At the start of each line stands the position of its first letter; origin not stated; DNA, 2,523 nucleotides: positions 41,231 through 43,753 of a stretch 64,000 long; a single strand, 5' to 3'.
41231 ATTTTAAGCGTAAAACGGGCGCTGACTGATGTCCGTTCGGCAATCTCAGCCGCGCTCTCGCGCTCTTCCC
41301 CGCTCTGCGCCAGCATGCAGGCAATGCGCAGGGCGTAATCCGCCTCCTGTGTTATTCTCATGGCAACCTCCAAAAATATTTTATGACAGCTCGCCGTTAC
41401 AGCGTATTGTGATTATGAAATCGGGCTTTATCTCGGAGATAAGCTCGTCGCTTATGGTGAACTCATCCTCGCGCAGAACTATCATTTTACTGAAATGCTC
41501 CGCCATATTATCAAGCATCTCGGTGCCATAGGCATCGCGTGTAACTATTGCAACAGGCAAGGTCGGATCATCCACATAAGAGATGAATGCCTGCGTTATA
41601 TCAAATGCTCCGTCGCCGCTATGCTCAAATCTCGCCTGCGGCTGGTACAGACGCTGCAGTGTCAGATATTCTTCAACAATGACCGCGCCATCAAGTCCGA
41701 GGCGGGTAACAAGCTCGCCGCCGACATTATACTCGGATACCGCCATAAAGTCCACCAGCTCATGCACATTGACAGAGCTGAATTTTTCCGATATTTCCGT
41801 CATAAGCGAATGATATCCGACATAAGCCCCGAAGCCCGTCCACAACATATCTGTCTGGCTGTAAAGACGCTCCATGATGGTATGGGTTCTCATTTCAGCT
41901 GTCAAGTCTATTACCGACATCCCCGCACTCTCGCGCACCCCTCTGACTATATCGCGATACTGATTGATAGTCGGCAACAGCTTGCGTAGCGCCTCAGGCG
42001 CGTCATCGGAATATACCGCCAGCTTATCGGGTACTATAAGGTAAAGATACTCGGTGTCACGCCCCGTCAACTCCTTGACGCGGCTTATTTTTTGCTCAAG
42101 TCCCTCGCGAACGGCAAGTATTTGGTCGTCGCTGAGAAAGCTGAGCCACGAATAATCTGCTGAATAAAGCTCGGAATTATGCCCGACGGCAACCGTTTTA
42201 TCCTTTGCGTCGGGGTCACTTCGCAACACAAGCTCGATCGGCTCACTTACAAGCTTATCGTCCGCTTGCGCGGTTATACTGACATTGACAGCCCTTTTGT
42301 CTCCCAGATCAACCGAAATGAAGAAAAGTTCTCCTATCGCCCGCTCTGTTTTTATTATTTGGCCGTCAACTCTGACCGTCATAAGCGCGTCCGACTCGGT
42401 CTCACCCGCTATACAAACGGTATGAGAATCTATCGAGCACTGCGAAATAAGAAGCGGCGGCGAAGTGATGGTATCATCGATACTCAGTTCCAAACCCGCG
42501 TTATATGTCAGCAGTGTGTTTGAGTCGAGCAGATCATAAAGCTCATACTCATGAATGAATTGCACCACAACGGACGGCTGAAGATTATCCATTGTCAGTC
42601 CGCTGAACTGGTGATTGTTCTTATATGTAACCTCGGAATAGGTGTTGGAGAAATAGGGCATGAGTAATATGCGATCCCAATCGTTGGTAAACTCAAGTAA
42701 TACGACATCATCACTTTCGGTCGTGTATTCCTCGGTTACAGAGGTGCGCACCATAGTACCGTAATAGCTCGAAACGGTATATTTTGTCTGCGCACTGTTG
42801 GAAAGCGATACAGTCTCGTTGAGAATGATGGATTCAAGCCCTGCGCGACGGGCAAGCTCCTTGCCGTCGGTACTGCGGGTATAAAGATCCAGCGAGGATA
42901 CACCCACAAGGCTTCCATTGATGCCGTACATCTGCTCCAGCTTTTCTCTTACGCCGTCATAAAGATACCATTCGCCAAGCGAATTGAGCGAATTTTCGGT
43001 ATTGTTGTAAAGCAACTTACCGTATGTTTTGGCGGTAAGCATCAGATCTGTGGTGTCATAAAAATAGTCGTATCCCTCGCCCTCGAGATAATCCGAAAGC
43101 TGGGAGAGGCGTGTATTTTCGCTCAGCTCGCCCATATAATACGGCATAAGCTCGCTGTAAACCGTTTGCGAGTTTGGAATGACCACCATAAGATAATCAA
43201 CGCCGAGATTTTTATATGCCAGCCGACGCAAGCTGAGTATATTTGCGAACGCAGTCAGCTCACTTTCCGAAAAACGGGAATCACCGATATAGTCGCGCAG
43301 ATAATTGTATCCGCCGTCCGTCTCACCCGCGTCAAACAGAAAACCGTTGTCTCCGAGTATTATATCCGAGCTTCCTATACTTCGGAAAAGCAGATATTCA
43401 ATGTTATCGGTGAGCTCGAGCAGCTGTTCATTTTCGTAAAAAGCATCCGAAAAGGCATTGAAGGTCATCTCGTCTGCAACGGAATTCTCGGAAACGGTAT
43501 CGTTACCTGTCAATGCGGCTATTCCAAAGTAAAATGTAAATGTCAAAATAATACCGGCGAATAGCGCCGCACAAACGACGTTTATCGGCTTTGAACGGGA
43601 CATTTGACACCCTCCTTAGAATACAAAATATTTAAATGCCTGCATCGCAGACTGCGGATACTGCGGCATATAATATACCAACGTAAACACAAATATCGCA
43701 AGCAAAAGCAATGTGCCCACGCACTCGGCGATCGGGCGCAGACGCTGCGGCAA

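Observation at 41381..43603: MBOAT partner is a tandem-duplicated DHHW/AlgX-like protein in which the catalytic Asp-His and Ser motifs look substituted in both halves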

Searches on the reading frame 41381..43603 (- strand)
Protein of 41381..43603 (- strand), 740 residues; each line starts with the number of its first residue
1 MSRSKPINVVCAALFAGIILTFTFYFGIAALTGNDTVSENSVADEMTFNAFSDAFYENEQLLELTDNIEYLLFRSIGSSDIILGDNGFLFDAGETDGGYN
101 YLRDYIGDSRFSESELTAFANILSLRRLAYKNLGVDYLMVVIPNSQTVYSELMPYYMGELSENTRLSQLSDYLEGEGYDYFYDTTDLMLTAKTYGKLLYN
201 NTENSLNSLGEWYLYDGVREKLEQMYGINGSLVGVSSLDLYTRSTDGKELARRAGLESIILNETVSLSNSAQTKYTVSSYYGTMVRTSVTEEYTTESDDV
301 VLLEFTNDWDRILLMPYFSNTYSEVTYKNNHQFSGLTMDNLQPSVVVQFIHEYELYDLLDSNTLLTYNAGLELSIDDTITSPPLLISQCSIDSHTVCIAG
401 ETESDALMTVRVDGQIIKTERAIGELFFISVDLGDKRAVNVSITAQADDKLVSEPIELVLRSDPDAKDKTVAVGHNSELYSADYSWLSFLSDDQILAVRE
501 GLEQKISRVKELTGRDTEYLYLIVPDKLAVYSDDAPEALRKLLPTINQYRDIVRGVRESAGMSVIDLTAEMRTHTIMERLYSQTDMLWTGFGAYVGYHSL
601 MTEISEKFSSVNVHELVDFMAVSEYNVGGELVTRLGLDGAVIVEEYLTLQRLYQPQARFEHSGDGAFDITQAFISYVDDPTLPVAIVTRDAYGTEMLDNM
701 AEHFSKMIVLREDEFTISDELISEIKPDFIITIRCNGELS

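Call 3: search_protein_families(library=pfam, proteins=[window:41381-43603:-], max_evalue=1)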
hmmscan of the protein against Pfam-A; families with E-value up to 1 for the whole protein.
window:41381-43603:- (740 aa): 2 families
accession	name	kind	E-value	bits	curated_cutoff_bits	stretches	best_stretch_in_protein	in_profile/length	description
PF16822.11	ALGX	-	2.7e-15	57.2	26.5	2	506-639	33-166/268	SGNH hydrolase-like domain, acetyltransferase AlgX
PF14286.12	DHHW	-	0.00039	20.2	25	1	511-620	168-275/385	DHHW protein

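Call 4: search_protein_families(library=ncbifam, proteins=[window:41381-43603:-], max_evalue=1)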
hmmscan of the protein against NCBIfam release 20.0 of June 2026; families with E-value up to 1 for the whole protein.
window:41381-43603:- (740 aa): 1 family
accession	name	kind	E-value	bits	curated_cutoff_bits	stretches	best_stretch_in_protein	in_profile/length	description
NF052227.1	TTE1925Mutarot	equivalog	0.14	11.2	550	0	182-221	243-282/298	TTE1925 family mutarotase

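Call 6: search_solved_structures(query=window:41381-43603:-, max_evalue=10, show_alignments=5)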
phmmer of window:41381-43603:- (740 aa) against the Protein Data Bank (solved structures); distinct sequences matched with E-value up to 10: 7.
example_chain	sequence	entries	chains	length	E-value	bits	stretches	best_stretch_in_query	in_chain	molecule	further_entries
2dyn_A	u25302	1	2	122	0.14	14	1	492-565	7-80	DYNAMIN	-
1dyn_A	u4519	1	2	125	0.15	13.9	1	492-565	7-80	DYNAMIN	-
2jev_A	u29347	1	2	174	0.65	11.8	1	561-620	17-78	DIAMINE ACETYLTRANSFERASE 1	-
2b3u_A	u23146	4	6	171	0.68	11.7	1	562-620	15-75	Diamine acetyltransferase 1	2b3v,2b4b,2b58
2b4d_A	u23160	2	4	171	0.7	11.7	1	562-620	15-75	Diamine acetyltransferase 1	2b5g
2fxf_A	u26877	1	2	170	0.73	11.6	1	562-620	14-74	Diamine acetyltransferase 1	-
2f5i_A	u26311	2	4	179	0.77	11.5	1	562-620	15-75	Diamine acetyltransferase 1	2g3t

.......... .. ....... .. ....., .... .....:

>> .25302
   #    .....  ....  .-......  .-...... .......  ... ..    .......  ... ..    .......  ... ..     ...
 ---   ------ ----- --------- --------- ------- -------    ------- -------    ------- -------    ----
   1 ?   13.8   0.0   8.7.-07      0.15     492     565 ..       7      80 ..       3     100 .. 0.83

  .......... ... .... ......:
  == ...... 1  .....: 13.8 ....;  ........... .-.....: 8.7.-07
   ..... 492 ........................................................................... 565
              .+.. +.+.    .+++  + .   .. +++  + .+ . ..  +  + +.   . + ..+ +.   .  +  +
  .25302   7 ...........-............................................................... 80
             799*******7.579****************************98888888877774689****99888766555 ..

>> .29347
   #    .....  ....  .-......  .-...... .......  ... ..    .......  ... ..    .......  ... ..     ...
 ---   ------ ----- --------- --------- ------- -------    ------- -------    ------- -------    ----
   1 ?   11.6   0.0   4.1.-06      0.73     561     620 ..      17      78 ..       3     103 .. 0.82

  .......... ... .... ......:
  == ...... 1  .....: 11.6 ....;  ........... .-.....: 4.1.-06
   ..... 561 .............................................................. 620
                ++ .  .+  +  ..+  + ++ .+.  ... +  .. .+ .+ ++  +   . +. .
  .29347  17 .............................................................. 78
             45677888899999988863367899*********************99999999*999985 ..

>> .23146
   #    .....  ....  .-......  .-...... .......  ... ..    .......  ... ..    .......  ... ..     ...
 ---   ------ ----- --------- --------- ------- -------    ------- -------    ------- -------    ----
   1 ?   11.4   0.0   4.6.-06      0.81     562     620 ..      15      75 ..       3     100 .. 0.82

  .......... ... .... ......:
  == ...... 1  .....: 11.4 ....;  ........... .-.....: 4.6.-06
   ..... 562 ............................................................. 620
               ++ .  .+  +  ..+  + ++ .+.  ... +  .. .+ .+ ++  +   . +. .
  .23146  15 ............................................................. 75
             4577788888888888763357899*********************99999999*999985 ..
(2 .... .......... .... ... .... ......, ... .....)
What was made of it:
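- Tried and rejected: A single-sequence phmmer search of the 740-aa protein against the PDB gave only noise (dynamin, SSAT; call 6).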

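Call 7: find_homologous_proteins(query=window:41381-43603:-, max_evalue=0.001)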
Query window:41381-43603:- (740 aa): 101 proteins with E <= 0.001 among 8000 candidates.
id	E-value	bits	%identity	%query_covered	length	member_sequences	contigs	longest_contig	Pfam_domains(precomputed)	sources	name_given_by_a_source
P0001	0.0e+0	1631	100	100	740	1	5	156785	PF16822.12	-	-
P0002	0.0e+0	1273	77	100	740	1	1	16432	PF16822.12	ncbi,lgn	-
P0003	0.0e+0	1271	77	100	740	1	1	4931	PF16822.12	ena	-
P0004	0.0e+0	1270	77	100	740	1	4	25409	PF16822.12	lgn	-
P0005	0.0e+0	1266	76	100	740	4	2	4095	PF16822.12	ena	-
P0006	0.0e+0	1265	76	100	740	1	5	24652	PF16822.12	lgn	-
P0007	0.0e+0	1264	76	100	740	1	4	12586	PF16822.12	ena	-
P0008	0.0e+0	1260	76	100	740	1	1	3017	PF16822.12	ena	-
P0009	0.0e+0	1245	76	100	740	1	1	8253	PF16822.12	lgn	-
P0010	0.0e+0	1211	73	100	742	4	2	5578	PF16822.12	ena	-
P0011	0.0e+0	1209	72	100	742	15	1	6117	PF16822.12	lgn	-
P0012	0.0e+0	1203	72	100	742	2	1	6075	PF16822.12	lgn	-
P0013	0.0e+0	1201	72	100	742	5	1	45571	PF16822.12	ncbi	-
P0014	0.0e+0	1188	70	100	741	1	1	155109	PF16822.12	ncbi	-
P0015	0.0e+0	1188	71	100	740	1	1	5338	PF16822.12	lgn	-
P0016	0.0e+0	1162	70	100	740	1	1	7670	PF16822.12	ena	-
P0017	0.0e+0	1160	70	100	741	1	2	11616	PF16822.12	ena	-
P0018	0.0e+0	1105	68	100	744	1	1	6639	PF16822.12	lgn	-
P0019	0.0e+0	1079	65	100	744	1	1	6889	PF16822.12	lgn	-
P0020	0.0e+0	1075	65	100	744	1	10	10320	PF16822.12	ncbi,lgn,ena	-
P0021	0.0e+0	1074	65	100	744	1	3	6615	PF16822.12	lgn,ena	-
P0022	0.0e+0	1072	65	100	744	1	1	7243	PF16822.12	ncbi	-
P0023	0.0e+0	1070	65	100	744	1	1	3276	PF16822.12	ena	-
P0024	0.0e+0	1067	65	100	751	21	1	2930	PF16822.12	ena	-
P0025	0.0e+0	1060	64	100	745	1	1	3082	PF16822.12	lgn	-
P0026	0.0e+0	1053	65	99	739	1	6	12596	PF16822.12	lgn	-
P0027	0.0e+0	1053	65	99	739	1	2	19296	PF16822.12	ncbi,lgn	-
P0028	0.0e+0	1051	64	99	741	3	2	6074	PF16822.12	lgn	-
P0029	0.0e+0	1047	64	100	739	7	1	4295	PF16822.12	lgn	-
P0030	0.0e+0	1047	63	100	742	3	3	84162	PF16822.12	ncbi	-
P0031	0.0e+0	1040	63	100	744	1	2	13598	PF16822.12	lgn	-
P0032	4.2e-272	923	57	100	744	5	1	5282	PF16822.12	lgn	-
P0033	1.3e-268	912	59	97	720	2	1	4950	PF16822.12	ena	-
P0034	2.6e-264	897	56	100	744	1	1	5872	PF16822.12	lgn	-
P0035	5.3e-262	890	57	97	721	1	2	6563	PF16822.12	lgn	-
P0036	6.9e-247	840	54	100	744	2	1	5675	PF16822.12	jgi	jgi:hypothetical protein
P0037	1.8e-243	828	52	100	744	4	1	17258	PF16822.12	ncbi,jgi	-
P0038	8.2e-243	826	53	100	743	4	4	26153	PF16822.12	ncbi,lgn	ncbi:MAG: alginate O-acetyltransferase AlgX-related protein [Eubacteriales bacterium]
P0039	9.5e-243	826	53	100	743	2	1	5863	PF16822.12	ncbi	-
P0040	1.7e-238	812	52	100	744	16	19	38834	PF16822.12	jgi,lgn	jgi:hypothetical protein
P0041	1.2e-234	799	52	100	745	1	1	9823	PF16822.12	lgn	-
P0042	1.5e-231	789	52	100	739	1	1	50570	PF16822.12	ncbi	-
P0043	4.8e-227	774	51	100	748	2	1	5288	PF16822.12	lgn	-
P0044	2.6e-151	524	38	99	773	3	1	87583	PF16822.12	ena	-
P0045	1.8e-149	518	37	99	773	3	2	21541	PF16822.12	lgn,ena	-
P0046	4.6e-149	516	38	99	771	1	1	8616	PF16822.12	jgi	-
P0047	3.1e-148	514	36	99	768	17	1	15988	PF16822.12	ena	-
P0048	3.6e-148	513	38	99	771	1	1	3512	PF16822.12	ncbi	-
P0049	1.1e-147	512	38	99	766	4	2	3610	PF16822.12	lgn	-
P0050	1.6e-143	498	37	99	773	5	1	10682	PF16822.12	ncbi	-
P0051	1.1e-142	495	36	99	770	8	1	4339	PF16822.12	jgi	-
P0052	1.0e-136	476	36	99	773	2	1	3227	PF16822.12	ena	-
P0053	5.1e-129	450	36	100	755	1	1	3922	PF16822.12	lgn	-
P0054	9.3e-127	443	36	99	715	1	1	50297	PF16822.12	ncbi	-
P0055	7.9e-125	436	36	99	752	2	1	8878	PF16822.12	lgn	-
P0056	5.3e-122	427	37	98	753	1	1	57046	PF16822.12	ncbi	-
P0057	3.0e-121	424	35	100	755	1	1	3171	PF16822.12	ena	-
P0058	9.8e-121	423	34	100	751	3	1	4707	PF16822.12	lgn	-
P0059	3.2e-119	418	36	98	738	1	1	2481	PF16822.12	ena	-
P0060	3.2e-119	418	34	100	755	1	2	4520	PF16822.12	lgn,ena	-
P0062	1.5e-118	415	38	80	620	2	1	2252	PF16822.12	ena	-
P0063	2.6e-118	415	34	99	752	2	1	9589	PF16822.12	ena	-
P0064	5.5e-118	414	34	100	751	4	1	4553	PF16822.12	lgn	-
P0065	1.0e-117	413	34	99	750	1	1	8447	PF16822.12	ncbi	-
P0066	4.0e-117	411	33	97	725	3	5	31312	PF16822.12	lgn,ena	-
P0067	4.0e-117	411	34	99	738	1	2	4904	PF16822.12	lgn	-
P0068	3.5e-116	408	34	100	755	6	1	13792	PF16822.12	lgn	-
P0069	1.3e-115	406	33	99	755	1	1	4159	PF16822.12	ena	-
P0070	8.1e-115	403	32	100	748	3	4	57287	PF16822.12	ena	-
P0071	6.0e-114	400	34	99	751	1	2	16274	PF16822.12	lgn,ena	-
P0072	1.5e-113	399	34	99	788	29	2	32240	PF16822.12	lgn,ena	-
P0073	5.0e-112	394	32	99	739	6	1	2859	PF16822.12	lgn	-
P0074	1.2e-111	393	36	100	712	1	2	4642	PF16822.12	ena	-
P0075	1.5e-111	392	34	99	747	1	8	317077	PF16822.12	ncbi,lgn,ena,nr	ncbi:MAG: hypothetical protein IJF49_05730 [Clostridia bacterium]|nr:hypothetical protein [Clostridi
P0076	1.7e-111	392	34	99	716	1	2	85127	PF16822.12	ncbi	-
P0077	2.5e-111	392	35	98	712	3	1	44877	PF16822.12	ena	-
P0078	1.0e-108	383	36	99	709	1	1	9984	PF16822.12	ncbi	-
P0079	2.1e-108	382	34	100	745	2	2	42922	PF16822.12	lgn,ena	-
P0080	3.3e-107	378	32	99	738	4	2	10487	PF16822.12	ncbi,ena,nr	ncbi:MAG: hypothetical protein IJZ02_00705 [Clostridia bacterium]|nr:hypothetical protein [Clostridi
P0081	1.2e-106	376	32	99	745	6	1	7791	PF16822.12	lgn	-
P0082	6.3e-106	374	32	99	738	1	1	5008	PF16822.12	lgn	-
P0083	5.4e-105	371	33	100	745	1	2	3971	PF16822.12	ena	-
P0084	6.6e-105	370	33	99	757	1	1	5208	PF14286.13,PF16822.12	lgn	-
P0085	1.7e-101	359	34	98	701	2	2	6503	PF16822.12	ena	-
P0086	1.7e-99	353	31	100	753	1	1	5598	PF16822.12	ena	-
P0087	1.4e-96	343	31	99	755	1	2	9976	PF16822.12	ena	-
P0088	1.3e-94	336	31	100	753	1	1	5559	PF16822.12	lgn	-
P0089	2.1e-92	329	32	89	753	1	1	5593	PF16822.12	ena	-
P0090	5.0e-92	328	40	55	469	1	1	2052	PF16822.12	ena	-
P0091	1.6e-91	326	36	77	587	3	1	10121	PF16822.12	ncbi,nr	ncbi:MAG: hypothetical protein IJC15_07810, partial [Clostridia bacterium]|nr:hypothetical protein [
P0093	1.2e-75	274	29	90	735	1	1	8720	PF14286.13,PF16822.12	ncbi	-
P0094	5.6e-73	265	39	49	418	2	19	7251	PF16822.12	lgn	-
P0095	1.5e-72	263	29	90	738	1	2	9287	PF14286.13,PF16822.12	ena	-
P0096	1.7e-72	263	30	91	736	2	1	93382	PF14286.13,PF16822.12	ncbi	-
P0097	1.9e-71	260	26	99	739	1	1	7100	PF14286.13,PF16822.12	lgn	-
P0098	3.9e-67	246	39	51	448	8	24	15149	PF16822.12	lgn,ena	-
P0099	1.2e-66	244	38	50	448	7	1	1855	PF16822.12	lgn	-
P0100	1.7e-61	227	37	49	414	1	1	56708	PF16822.12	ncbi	-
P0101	2.7e-6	45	27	31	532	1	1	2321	PF16822.12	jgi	jgi:hypothetical protein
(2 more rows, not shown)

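Call 17: find_related_loci(query=A1, collection=genome_contigs, flank=6000)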
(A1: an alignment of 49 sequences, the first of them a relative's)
Query A1 (740 aa) in genome_contigs; peptide patterns used: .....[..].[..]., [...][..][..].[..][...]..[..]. (x = any residue, [..] = any of these).
103 stretches matched a pattern; 91 encode a relative of the query (tblastn E <= 1e-3); the best 80 are kept; 80 distinct loci.
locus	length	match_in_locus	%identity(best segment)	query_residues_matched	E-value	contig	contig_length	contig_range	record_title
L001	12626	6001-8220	77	1-740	0e+0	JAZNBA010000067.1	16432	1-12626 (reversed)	MAG: Eubacteriales bacterium isolate T1900044743_TS20190209.MAGScoT_cleanbin_000081 SGB_2092_k141_1102750, whole genome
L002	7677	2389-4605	65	2-740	0e+0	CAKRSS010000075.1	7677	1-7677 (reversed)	MAG: uncultured Eubacteriales bacterium isolate REFINED_METABAT215_TOP10_CONTIGS_1500_ASSEMBLY_K77_MERGED__Hadza_MoBio_h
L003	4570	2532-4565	64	2-679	0e+0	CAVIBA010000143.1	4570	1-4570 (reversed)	Bulleidia sp. isolate H07676-L1_cleanbin_000038 genome assembly, contig: Spades_H07676-L1_contig_14676, whole genome sho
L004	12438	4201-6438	65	2-740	0e+0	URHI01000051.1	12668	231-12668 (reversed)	uncultured Clostridiales bacterium isolate UMGS1002 genome assembly, contig: NODE_2644_length_12668_cov_3.553477, whole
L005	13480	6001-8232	54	1-740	0e+0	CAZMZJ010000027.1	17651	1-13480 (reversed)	MAG TPA_asm: uncultured Lachnospiraceae bacterium isolate binchicken_co117_82 genome assembly, contig: NODE_5943_length_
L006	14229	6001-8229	53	1-740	0e+0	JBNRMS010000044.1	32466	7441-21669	MAG: Eubacteriales bacterium isolate UACH.wcme k127_475091, whole genome shotgun sequence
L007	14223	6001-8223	53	3-740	0e+0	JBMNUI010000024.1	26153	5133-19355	MAG: Eubacteriales bacterium isolate SBF912SR1HQ0008 scaffold_5611_c1, whole genome shotgun sequence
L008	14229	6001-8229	52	1-739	0e+0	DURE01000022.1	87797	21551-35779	MAG TPA_asm: Clostridiales bacterium isolate AS08sgBPME_67 93752_AS08, whole genome shotgun sequence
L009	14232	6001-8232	52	1-740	0e+0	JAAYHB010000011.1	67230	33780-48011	MAG: Clostridiales bacterium isolate AS09scLD_304 85813_AS09, whole genome shotgun sequence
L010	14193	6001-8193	65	5-740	0e+0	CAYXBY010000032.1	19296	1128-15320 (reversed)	MAG TPA_asm: uncultured Lachnospiraceae bacterium isolate SRP313737_co1_367 genome assembly, contig: NODE_4413_length_19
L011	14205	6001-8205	37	5-733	4e-153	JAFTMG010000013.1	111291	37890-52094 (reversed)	MAG: Clostridia bacterium isolate RGIG3947 Roe_deer_Cecum-3__c30624, whole genome shotgun sequence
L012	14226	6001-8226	35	1-733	8e-124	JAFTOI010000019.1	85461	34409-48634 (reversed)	MAG: Clostridia bacterium isolate RGIG4001 Roe_deer_Cecum-4__c1395, whole genome shotgun sequence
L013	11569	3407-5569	33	5-733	1e-119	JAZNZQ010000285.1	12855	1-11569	MAG: Eubacteriales bacterium isolate T1900044766_TS20190232.MAGScoT_cleanbin_000081 SGB_2417_k141_1671630, whole genome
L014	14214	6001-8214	34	1-733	2e-111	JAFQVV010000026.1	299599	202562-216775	MAG: Clostridia bacterium isolate RGIG2197 Goat_Colon.Co__c1997198, whole genome shotgun sequence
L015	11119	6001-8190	32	1-733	4e-111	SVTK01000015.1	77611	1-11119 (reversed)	MAG: Oscillospiraceae bacterium isolate SIG693 NODE_7955_length_77611_cov_3.140352, whole genome shotgun sequence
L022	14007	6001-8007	30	64-733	2e-76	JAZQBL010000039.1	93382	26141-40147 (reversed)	MAG: Eubacteriales bacterium isolate T1900044641_TS20190107.MAGScoT_cleanbin_000010 SGB_1253_k141_705011, whole genome s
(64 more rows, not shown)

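Call 34: predict_structure(alignment_id=A1)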
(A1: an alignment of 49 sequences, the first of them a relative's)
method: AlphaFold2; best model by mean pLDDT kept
length: 740 residues; sequences in the alignment: 49
mean_pLDDT: 87.9   pTM: 0.75
mean pLDDT of the five models: 87.9, 87.9, 86.5, 85.9, 85.5
residues with pLDDT >= 90: 460; 70-90: 227; 50-70: 40; < 50: 13
segments of 3 or more residues with pLDDT < 50: 1-4, 33-41
pLDDT, mean of each block of 10 residues (from residue 1): 52 75 67 47 53 65 77 81 91 84 90 93 94 94 94 89 93 94 96 91 93 95 90 82 90 88 81 78 83 73 90 90 91 87 94 91 86 85 91 92 94 93 93 91 95 93 89 94 89 93 94 94 95 93 93 94 95 87 92 95 95 94 88 84 88 92 81 95 97 94 97 94 96 85
secondary structure, 60 per line:
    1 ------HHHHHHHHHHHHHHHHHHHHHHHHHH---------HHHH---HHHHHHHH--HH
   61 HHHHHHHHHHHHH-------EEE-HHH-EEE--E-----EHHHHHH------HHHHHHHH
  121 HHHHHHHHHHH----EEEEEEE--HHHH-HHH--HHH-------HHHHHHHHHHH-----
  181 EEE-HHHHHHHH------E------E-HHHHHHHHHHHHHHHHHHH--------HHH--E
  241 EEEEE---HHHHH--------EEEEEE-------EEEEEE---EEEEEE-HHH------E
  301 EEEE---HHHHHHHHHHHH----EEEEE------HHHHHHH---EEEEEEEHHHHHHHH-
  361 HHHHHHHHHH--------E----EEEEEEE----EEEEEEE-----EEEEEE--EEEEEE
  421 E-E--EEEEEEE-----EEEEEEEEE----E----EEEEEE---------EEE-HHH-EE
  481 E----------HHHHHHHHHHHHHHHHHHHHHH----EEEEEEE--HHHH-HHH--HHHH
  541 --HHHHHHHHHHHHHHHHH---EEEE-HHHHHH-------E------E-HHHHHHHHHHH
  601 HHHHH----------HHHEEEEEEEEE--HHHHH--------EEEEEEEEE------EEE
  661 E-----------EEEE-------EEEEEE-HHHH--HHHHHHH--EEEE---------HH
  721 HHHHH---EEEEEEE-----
elements in order (helices of 4 or more, strands of 3 or more residues): H7-32 H42-45 H49-56 H59-73 E81-83 E89-91 H101-106 H113-131 E136-142 H145-148 H165-175 E181-183 H185-192 H208-226 E240-245 H249-253 E262-267 E275-280 E284-289 E300-304 H308-319 E324-328 H335-341 E345-351 H352-359 H361-370 E384-390 E395-401 E407-412 E415-421 E426-432 E438-446 E456-461 E471-473 E479-481 H492-513 E518-524 H527-530 H537-540 H543-559 E563-566 H568-573 H590-605 E619-627 H630-634 E643-651 E658-661 E673-676 E684-689 H691-694 H697-703 E706-709 H719-725 E729-735
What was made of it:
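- On AlgX/AlgJ/DHHW-type SGNH-like O-acyltransferases: Predicted TM helix at residues 7-32 (call 34).
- Checked: The AlphaFold2 model (pLDDT 87.9, pTM 0.75; call 34) shows a TM helix at residues 7-32, module 1 at about 75-370, an all-beta insert at 384-461 and module 2 at about 470-740.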
